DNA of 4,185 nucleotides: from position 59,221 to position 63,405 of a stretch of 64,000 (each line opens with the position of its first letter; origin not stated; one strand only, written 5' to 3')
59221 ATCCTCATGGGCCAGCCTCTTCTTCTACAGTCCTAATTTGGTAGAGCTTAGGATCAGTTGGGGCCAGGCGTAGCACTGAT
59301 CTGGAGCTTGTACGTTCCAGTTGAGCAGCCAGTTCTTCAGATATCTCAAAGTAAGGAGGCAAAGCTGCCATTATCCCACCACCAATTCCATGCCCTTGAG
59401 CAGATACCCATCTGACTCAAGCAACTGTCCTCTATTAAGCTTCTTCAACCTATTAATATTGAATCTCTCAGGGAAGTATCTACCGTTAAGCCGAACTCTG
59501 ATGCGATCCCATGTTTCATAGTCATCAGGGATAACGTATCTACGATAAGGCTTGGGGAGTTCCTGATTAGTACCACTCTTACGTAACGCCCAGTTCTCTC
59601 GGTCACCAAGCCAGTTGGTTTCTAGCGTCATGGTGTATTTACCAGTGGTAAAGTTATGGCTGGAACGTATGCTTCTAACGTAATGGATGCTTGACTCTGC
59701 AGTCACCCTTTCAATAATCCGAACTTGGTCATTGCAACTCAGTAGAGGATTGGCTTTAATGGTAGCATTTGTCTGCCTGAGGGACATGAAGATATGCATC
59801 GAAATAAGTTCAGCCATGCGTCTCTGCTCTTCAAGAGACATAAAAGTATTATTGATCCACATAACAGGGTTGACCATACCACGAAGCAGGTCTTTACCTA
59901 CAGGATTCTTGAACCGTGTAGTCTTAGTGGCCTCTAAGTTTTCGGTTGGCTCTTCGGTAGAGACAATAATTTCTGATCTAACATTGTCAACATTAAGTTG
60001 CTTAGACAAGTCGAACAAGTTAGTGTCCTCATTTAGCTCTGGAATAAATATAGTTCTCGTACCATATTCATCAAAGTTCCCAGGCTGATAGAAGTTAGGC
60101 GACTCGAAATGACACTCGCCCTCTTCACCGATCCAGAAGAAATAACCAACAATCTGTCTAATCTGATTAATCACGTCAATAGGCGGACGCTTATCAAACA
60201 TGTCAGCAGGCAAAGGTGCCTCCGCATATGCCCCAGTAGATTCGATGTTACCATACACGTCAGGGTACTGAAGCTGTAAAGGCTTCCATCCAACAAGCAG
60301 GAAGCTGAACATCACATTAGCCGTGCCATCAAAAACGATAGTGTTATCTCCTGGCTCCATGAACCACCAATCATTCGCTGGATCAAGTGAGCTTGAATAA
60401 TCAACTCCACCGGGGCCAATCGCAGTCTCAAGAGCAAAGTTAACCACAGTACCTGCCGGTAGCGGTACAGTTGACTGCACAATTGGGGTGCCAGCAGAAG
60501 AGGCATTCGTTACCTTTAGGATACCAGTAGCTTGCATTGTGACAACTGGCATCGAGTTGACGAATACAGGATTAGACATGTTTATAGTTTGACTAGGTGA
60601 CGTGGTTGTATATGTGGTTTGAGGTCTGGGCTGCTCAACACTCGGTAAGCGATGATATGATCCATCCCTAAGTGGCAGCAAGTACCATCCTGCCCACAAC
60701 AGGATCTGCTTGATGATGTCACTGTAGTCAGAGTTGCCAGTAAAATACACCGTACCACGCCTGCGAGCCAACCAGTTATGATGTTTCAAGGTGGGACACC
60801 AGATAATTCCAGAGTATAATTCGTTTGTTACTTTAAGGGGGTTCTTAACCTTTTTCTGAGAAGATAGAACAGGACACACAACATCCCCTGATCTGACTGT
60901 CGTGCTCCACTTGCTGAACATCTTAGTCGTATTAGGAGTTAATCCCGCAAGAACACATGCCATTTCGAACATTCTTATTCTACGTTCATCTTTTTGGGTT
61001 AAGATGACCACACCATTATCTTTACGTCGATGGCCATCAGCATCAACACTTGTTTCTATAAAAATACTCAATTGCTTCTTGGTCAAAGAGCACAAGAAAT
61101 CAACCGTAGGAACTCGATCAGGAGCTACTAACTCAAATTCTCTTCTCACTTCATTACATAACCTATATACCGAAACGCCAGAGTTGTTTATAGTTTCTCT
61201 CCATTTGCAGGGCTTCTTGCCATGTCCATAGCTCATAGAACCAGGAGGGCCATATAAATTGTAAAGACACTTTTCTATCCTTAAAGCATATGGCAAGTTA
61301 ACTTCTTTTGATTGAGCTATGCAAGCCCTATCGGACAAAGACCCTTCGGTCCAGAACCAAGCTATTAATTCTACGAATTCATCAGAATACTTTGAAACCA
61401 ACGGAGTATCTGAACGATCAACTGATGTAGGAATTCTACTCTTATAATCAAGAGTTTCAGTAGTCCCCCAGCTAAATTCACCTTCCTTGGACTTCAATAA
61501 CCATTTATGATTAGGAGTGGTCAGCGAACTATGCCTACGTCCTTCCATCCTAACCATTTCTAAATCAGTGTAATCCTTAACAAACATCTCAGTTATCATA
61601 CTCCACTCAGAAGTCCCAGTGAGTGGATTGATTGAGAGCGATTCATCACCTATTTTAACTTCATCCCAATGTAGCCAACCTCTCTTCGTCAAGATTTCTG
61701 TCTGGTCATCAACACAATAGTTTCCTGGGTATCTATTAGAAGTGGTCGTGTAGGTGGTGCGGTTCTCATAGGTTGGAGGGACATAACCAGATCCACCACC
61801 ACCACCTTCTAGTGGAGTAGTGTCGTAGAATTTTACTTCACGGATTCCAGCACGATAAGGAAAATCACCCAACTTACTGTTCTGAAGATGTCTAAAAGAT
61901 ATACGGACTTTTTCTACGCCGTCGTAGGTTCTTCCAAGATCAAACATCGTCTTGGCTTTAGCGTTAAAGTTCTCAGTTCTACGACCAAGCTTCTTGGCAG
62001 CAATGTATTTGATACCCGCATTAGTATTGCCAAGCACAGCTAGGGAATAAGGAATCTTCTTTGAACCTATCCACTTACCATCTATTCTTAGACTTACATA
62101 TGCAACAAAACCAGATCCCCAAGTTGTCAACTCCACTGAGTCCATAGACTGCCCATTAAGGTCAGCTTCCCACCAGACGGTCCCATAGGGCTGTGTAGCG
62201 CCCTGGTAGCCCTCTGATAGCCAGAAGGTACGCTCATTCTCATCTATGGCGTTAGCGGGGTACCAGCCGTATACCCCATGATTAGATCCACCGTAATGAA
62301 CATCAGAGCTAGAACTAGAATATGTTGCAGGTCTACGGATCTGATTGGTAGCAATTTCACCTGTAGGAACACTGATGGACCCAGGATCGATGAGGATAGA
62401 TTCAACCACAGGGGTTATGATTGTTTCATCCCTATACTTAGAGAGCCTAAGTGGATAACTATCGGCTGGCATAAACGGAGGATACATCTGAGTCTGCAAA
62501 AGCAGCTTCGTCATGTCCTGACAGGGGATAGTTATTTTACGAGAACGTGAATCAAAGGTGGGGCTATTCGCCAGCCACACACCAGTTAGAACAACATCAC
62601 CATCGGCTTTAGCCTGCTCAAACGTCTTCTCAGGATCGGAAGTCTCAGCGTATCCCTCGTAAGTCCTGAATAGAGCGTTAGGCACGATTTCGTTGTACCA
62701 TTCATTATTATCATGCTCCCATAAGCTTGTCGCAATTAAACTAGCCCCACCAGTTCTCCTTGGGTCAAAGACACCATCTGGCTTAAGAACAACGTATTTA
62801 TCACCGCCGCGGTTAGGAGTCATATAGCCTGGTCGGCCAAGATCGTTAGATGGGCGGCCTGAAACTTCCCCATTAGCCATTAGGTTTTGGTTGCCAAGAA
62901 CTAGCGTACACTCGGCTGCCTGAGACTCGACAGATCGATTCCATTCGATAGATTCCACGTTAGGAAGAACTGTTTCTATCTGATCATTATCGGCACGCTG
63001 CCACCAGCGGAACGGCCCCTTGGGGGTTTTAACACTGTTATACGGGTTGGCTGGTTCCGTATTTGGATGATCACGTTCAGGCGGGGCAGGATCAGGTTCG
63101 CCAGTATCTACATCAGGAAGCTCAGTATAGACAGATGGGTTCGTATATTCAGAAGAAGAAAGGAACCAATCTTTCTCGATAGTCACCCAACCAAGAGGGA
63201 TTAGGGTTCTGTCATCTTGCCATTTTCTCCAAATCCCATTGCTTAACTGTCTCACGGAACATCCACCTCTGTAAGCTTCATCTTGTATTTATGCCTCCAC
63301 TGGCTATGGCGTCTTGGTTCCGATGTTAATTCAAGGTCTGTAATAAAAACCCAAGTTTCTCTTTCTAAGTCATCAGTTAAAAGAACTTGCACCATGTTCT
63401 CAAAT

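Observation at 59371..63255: Intein with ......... endonuclease inside a discoidin-domain minor tail protein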

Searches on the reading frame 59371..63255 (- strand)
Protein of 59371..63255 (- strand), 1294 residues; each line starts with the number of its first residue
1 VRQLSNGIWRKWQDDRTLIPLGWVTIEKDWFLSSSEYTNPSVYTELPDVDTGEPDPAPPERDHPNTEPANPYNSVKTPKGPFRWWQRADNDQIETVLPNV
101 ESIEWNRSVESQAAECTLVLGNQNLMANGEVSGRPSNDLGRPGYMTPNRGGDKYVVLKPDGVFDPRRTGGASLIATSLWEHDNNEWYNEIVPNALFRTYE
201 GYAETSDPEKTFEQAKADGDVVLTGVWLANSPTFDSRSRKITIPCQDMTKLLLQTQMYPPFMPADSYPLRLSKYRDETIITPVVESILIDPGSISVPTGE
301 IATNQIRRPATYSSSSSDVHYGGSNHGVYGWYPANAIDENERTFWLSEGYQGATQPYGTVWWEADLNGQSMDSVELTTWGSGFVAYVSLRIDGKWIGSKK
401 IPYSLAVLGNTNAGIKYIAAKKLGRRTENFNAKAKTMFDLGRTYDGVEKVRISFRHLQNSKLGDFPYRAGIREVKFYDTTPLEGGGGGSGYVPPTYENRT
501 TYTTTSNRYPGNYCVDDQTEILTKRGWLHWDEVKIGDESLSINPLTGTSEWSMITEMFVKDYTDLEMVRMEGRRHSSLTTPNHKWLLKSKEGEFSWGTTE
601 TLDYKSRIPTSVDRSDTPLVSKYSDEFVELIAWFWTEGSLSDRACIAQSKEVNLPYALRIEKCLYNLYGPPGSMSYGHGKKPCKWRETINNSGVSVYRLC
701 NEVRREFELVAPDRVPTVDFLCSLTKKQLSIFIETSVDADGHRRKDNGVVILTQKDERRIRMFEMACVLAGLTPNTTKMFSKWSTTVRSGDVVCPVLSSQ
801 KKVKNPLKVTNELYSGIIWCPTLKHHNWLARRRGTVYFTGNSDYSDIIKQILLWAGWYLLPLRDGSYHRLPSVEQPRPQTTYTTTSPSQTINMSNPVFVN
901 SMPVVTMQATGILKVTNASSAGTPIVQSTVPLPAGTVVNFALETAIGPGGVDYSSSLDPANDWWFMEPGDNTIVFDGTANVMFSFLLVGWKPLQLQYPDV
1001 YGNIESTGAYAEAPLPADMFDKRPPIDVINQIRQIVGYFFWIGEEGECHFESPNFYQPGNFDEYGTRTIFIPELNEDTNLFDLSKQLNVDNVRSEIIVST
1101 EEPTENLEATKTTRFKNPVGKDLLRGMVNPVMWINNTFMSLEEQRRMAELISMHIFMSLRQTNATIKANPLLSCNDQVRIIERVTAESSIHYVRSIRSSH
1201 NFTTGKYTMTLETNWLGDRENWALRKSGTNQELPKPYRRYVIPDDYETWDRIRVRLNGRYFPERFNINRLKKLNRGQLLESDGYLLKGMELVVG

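Call 4: search_protein_families(library=pfam, proteins=[window:59371-63255:-], max_evalue=1)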
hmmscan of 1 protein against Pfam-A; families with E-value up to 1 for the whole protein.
window:59371-63255:- (1294 aa): 2 families
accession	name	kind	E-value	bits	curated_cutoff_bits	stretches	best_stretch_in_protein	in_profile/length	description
PF22768.1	SPP1_Dit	-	0.15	12.7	25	1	949-983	56-91/97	Siphovirus-type tail component, C-terminal domain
PF00754.31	F5_F8_type_C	-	0.15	12.6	28.2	1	328-384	9-63/127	F5/8 type C domain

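Call 6: search_protein_families(library=ncbifam, proteins=[window:59371-63255:-], max_evalue=10)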
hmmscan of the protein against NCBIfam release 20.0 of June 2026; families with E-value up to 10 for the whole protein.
window:59371-63255:- (1294 aa): 1 family
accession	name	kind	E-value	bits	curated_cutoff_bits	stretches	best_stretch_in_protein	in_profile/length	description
NF010222.0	PRK13678.2-5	equivalog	0.55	10.9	87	0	1067-1104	7-44/96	hypothetical protein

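Call 9: find_homologous_proteins(query=window:59371-63255:-, max_evalue=0.001)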
Query window:59371-63255:- (1294 aa): 13 proteins with E <= 0.001 among 8000 candidates.
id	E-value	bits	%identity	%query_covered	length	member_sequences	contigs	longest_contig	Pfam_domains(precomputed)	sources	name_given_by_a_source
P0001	0.0e+0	3056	100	100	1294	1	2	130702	-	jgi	-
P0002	8.3e-128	446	33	34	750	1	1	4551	-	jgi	jgi:hypothetical protein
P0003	4.5e-123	431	54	18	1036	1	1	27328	-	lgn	-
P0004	1.7e-118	415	54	18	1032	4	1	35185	-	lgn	-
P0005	3.7e-116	408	36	31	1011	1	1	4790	-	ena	-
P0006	5.9e-116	407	44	19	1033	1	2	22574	-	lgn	-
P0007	8.2e-112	393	46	18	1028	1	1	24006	-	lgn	-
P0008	8.6e-112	393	47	17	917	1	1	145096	-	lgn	-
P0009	7.8e-110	387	46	18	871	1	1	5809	-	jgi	jgi:hypothetical protein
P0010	2.6e-108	382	47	17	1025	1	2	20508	-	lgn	-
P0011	3.1e-92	328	43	18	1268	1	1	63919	-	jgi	jgi:hypothetical protein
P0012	2.0e-89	319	33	31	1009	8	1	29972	-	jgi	jgi:hypothetical protein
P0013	1.2e-57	214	33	19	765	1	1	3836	-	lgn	-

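Call 22: find_encoding_contigs(protein=P0001, flank=10000, max_places=3)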
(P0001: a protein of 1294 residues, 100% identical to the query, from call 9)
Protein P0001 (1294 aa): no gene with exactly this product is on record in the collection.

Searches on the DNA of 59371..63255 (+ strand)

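Call 8: search_dna_similar(query=window:59371-63255:+, collection=phages, mode=near, max_rows=20)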
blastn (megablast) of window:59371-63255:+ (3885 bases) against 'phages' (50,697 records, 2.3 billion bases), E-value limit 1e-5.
No match.

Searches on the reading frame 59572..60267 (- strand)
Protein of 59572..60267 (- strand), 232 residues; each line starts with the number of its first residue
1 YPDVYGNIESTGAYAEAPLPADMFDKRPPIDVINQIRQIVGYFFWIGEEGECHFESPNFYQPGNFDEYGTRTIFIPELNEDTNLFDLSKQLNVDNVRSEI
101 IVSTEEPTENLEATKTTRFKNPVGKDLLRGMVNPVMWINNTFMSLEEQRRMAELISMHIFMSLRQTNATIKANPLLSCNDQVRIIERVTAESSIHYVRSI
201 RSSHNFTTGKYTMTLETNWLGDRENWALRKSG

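Call 88: find_homologous_proteins(query=window:59572-60267:-, max_evalue=0.00001)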
Query seq(232 aa) (232 aa): 3 proteins with E <= 0.00001 among 86 candidates.
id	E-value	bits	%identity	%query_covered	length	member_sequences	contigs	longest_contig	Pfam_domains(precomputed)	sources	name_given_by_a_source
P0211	1.3e-70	256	52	100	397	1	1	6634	-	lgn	-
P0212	2.0e-43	167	39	100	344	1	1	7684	-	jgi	-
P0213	1.1e-16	79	46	42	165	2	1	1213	-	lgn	-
